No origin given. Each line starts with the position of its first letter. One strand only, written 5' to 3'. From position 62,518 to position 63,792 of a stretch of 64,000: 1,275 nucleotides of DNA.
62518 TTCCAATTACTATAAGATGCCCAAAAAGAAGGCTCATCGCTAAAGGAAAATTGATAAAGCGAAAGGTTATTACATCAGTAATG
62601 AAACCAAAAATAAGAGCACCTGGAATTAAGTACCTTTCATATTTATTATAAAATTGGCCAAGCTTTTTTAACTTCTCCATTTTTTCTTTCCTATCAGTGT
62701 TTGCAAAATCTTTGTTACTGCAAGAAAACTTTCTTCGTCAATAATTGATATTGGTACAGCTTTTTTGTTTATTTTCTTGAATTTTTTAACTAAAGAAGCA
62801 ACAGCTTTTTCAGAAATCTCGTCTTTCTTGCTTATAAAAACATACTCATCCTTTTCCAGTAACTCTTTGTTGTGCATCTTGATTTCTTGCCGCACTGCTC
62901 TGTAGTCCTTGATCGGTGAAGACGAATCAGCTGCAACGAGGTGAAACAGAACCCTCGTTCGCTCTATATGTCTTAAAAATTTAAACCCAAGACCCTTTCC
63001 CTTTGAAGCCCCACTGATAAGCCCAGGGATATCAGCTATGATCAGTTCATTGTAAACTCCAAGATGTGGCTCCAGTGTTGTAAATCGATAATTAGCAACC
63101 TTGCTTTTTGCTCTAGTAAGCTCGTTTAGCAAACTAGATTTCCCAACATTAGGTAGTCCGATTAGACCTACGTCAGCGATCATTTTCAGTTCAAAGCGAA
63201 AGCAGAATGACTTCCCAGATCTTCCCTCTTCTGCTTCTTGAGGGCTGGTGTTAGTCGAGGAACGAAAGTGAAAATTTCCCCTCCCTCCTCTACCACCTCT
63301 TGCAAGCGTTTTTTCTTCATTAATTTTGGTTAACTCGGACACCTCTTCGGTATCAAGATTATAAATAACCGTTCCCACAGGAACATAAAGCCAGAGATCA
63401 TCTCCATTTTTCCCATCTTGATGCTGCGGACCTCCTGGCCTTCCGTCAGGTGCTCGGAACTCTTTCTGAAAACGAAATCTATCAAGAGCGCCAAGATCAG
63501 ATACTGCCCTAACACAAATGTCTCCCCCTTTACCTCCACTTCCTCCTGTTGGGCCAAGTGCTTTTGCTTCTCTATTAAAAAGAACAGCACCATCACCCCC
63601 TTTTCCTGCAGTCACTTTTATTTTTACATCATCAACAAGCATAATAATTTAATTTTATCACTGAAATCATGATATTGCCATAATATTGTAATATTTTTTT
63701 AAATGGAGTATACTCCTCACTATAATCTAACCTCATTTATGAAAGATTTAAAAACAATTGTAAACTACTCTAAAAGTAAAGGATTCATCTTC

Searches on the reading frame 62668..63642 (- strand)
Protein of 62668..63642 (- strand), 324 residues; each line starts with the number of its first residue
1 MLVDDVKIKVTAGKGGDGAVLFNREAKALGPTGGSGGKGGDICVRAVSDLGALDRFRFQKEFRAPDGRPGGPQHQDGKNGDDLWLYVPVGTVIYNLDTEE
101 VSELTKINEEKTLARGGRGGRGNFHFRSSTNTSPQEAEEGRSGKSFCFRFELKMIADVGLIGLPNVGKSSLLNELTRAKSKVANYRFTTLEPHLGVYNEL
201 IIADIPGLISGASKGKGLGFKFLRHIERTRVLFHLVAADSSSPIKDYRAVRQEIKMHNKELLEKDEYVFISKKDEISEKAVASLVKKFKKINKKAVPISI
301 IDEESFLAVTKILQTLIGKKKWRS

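Call 102: search_protein_families(library=pfam, proteins=[window:62668-63642:-], max_evalue=0.0001)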
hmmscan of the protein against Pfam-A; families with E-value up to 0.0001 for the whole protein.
window:62668-63642:- (324 aa): 3 families
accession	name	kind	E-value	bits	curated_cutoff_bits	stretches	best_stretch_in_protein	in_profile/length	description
PF01018.28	GTP1_OBG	-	8.7e-45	152.5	27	1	3-154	1-155/155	GTP1/OBG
PF01926.29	MMR_HSR1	-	1.2e-23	83.8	21.9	1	157-264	1-104/113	50S ribosome-binding GTPase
PF02421.24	FeoB_N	-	1.4e-10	41.3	27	1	158-210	3-59/156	Ferrous iron transport protein B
